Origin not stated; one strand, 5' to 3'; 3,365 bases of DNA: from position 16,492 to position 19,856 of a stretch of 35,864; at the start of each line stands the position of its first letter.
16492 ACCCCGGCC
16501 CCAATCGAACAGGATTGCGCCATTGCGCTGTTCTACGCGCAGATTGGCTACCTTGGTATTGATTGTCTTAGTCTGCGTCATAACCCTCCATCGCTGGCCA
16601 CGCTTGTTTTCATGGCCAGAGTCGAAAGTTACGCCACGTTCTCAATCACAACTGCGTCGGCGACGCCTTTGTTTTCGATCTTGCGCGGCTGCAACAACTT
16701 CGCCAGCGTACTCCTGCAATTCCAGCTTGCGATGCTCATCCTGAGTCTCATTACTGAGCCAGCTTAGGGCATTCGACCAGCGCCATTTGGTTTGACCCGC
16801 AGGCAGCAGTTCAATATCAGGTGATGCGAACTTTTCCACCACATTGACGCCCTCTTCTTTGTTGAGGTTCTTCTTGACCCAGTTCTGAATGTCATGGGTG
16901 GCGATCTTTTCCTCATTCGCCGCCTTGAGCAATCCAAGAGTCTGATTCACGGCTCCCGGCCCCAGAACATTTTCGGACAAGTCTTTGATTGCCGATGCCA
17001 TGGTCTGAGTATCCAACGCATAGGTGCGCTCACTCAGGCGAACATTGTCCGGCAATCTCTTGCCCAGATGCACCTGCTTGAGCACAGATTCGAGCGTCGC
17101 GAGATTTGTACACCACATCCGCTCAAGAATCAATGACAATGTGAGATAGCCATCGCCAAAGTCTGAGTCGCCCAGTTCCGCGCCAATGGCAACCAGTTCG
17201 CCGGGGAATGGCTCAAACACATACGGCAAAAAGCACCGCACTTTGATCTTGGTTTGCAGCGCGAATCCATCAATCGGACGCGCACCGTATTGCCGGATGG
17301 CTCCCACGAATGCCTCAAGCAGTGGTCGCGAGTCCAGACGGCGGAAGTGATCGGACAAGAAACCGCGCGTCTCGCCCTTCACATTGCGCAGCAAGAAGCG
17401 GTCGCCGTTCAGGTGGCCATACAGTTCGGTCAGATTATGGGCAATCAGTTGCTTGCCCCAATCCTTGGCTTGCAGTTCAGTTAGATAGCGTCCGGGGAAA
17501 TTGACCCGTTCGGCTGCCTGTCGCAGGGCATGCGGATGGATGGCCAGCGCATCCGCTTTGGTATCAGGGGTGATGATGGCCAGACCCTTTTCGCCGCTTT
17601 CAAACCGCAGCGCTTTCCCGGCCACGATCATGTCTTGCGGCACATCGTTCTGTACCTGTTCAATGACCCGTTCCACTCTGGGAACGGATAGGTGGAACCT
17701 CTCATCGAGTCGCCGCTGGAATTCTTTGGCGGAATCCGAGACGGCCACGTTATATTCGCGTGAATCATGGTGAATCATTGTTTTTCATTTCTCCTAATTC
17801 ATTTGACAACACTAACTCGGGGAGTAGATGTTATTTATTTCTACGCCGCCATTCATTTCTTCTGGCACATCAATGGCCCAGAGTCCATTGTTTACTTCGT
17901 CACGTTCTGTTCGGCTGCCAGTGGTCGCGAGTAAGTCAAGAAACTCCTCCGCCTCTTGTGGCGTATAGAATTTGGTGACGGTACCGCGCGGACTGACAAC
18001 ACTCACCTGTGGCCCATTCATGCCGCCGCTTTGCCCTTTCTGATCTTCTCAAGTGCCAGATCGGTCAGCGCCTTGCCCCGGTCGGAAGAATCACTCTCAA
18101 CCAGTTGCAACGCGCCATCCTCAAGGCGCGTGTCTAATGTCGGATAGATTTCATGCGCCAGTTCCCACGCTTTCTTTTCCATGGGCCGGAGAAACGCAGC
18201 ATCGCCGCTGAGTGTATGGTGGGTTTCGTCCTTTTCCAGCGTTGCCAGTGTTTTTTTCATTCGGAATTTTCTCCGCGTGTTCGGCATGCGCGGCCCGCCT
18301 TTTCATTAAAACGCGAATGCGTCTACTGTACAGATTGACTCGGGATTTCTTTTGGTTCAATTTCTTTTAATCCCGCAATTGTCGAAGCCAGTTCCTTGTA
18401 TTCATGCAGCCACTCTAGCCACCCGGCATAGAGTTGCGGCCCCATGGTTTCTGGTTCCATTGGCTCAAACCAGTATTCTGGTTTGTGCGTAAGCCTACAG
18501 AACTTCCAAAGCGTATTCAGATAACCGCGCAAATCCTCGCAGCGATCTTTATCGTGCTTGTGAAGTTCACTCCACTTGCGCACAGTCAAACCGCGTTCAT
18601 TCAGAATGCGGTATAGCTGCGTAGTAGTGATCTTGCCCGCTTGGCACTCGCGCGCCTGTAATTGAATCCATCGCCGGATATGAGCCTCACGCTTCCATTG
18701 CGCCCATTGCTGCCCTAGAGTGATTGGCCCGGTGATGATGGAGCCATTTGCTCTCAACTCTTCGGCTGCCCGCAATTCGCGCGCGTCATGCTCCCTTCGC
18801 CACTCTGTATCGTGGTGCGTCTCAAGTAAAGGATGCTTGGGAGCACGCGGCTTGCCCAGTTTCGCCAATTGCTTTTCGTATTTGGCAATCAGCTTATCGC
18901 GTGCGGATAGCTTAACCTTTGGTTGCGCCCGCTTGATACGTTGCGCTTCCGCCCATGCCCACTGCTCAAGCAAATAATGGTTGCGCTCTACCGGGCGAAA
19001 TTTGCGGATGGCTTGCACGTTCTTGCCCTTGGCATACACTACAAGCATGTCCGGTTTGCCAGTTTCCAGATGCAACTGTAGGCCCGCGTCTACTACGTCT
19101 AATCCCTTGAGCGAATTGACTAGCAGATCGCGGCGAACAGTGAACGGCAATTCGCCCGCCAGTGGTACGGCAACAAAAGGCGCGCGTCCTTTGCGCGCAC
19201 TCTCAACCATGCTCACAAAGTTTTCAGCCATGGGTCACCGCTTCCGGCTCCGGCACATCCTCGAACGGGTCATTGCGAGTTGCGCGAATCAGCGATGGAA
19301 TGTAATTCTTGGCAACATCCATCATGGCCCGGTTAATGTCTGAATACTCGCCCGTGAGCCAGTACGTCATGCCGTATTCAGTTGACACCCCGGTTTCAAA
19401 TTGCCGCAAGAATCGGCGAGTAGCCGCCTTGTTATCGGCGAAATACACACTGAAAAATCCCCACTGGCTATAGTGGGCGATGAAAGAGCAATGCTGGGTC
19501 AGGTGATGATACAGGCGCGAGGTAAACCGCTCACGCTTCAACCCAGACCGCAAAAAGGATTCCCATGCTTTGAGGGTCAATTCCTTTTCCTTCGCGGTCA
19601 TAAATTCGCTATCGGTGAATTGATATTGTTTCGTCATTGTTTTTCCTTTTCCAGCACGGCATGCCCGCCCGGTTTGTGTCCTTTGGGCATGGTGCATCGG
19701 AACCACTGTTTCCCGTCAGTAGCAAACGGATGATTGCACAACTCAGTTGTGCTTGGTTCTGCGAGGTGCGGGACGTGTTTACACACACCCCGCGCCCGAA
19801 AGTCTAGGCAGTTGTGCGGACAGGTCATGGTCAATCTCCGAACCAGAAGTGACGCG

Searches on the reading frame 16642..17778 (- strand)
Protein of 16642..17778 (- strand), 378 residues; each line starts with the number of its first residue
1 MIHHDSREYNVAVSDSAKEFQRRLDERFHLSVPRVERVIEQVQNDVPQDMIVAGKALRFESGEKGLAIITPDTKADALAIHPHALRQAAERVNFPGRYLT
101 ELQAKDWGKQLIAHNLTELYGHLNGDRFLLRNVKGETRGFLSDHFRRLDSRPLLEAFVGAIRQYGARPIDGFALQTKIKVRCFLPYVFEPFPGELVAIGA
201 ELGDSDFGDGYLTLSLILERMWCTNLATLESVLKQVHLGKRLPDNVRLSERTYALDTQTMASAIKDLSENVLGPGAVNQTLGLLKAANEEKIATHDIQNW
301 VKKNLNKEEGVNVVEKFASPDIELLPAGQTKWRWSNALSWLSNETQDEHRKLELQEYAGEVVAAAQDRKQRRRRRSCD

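Call 11: search_protein_families(library=pfam, proteins=[window:16642-17778:-], max_evalue=0.01)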
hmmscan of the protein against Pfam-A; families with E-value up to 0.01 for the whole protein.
window:16642-17778:- (378 aa): 0 families

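Call 15: search_protein_families(library=phrogs, proteins=[window:16642-17778:-], max_evalue=0.01)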
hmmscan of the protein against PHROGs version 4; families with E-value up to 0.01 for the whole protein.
window:16642-17778:- (378 aa): 1 family
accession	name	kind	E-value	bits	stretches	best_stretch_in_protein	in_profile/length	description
phrog_1362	-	unknown function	1.3e-29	104.5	1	60-365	56-386/391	-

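Call 26: find_related_loci(query=window:16642-17778:-, collection=viral_contigs, flank=10000)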
Query window:16642-17778:- (378 aa) in viral_contigs; peptide patterns used: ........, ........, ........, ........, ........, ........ (x = any residue, [..] = any of these).
4 stretches matched a pattern; 1 encode a relative of the query (tblastn E <= 1e-3); 1 distinct loci.
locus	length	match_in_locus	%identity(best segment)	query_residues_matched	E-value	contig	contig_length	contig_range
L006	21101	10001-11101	32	17-363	4e-47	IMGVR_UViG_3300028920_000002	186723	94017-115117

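Call 46: find_homologous_proteins(query=window:16642-17778:-, max_evalue=1e-20)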
Query window:16642-17778:- (378 aa): 366 proteins with E <= 1e-20 among 8000 candidates; the best 120 are listed.
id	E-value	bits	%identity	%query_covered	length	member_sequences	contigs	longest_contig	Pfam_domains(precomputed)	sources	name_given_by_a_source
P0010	4.2e-252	854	100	100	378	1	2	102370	-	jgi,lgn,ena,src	-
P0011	1.5e-162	559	83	78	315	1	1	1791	-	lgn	-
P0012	4.6e-158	544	65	97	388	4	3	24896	-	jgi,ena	-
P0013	1.7e-156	539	64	98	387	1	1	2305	-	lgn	-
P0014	5.0e-152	525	63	98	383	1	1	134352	-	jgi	jgi:hypothetical protein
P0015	9.7e-149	514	61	96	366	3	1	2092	-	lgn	-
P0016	1.4e-146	507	62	97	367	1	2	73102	-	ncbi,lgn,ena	-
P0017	2.0e-146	506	64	95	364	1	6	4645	-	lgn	-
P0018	6.4e-146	504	62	97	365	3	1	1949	-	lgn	-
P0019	2.8e-145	502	62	96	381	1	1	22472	-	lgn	-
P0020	1.2e-144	500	60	96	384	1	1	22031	-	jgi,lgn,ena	-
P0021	7.1e-144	498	61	96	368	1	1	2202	-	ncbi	-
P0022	1.2e-143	497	62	96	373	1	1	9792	-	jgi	jgi:hypothetical protein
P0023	2.5e-143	496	61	96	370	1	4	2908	-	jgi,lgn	jgi:hypothetical protein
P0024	3.3e-143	496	61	95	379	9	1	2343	-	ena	-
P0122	3.3e-82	295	64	47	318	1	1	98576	-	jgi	jgi:hypothetical protein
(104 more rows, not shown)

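Call 47: find_encoding_contigs(protein=P0014, flank=10000, max_places=2)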
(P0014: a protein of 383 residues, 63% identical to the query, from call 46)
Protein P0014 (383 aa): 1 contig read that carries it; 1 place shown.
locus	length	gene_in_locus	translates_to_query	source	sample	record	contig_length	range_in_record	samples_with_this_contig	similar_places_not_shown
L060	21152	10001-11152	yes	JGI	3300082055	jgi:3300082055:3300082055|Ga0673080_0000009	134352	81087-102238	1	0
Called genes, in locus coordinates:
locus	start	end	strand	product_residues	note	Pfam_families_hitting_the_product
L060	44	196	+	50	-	-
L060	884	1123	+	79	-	-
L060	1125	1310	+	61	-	-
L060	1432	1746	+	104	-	-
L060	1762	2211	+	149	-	-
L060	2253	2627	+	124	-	-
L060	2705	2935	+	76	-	-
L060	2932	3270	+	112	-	-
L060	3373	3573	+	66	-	-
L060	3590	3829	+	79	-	-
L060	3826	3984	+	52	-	-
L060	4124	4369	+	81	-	-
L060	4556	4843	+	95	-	-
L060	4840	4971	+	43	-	-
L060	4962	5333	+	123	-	-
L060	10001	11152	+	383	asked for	-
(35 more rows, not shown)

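Call 48: find_encoding_contigs(protein=P0016, flank=10000, max_places=2)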
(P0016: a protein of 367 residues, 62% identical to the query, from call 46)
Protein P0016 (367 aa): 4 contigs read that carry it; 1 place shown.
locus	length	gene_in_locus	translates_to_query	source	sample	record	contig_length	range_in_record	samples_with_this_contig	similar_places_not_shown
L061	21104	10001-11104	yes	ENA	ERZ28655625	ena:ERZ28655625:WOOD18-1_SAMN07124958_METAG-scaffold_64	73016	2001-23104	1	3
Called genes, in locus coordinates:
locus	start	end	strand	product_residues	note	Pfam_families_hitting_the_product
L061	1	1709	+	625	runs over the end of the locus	PF14890:Intein_splicing, PF14528:LAGLIDADG_3 (faint), PF00112:Peptidase_C1 (weak)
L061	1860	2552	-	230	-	-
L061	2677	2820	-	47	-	-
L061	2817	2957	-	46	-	-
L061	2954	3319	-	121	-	PF04448:DUF551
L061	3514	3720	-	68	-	PF04448:DUF551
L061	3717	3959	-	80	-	-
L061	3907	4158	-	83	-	-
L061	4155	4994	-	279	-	-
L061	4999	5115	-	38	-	-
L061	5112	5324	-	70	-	-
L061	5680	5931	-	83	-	-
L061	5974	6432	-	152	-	-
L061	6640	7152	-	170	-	-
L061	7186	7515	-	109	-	-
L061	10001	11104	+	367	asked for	-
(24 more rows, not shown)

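Call 49: find_encoding_contigs(protein=P0012, flank=10000, max_places=2)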
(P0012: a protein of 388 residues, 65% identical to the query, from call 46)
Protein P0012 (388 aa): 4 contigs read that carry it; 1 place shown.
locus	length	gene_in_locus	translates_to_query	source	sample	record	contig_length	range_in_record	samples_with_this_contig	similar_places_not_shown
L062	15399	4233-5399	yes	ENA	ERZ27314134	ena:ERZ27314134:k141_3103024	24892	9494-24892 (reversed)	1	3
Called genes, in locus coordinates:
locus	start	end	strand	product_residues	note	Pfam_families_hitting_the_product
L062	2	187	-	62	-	?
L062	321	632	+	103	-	-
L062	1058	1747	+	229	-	-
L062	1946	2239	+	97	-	-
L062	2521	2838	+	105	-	-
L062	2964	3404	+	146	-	-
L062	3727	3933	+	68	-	-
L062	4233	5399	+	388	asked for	-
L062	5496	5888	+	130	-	-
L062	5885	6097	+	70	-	-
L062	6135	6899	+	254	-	-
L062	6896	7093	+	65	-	-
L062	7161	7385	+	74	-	-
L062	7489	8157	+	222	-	PF00589:Phage_integrase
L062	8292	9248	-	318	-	-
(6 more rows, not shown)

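Call 57: find_encoding_contigs(protein=P0122, flank=10000, max_places=2)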
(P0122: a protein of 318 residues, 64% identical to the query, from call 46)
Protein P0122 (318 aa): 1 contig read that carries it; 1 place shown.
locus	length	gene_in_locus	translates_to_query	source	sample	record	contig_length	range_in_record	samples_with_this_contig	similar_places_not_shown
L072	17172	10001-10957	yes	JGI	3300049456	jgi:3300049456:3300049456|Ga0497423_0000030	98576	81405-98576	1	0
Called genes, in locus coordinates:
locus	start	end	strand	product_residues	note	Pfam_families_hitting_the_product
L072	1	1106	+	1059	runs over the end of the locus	PF02012:BNR (faint), PF14870:PSII_BNR (faint), PF15902:Sortilin-Vps10 (faint)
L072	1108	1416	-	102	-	-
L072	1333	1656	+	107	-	-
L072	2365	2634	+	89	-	-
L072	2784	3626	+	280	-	-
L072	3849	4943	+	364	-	PF03372:Exo_endo_phos (weak)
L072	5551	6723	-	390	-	PF00190:Cupin_1, PF05899:Cupin_3 (faint), PF07883:Cupin_2, PF00190:Cupin_1, PF07883:Cupin_2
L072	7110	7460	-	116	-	-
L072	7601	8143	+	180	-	-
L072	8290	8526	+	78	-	-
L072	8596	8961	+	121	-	PF00903:Glyoxalase (weak)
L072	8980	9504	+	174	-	PF00004:AAA (faint), PF13238:AAA_18 (faint), PF13671:AAA_33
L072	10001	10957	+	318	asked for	-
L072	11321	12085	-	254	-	-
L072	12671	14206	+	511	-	PF00486:Trans_reg_C, PF13428:TPR_14 (faint), PF00515:TPR_1 (faint), PF07719:TPR_2 (faint), PF13432:TPR_16 (faint), PF13414:TPR_11 (faint), PF13431:TPR_17 (faint), PF14559:TPR_19 (faint)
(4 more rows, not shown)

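Call 93: search_protein_families(library=ncbifam, proteins=[window:16642-17778:-], max_evalue=0.05)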
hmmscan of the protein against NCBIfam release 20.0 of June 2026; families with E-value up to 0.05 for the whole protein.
window:16642-17778:- (378 aa): 0 families

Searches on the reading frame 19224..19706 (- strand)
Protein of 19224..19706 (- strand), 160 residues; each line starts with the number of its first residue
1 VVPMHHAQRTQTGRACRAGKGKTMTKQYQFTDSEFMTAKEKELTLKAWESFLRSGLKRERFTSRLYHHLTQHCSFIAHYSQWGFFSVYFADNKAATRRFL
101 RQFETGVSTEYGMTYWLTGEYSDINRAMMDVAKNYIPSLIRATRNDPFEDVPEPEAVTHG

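Call 11: search_protein_families(library=pfam, proteins=[window:19224-19706:-], max_evalue=0.01)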
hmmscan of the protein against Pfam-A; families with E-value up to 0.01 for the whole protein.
window:19224-19706:- (160 aa): 0 families

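Call 93: search_protein_families(library=ncbifam, proteins=[window:19224-19706:-], max_evalue=0.05)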
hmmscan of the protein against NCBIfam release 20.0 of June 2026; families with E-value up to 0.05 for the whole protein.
window:19224-19706:- (160 aa): 2 families
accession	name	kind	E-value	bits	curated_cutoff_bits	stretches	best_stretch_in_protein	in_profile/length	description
TIGR00684.1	narJ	equivalog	0.0052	16.8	59.35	1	91-144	44-97/152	nitrate reductase molybdenum cofactor assembly chaperone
TIGR03672.1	rpl4p_arch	equivalog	0.04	13.4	269.75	0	7-49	168-210/251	50S ribosomal protein L4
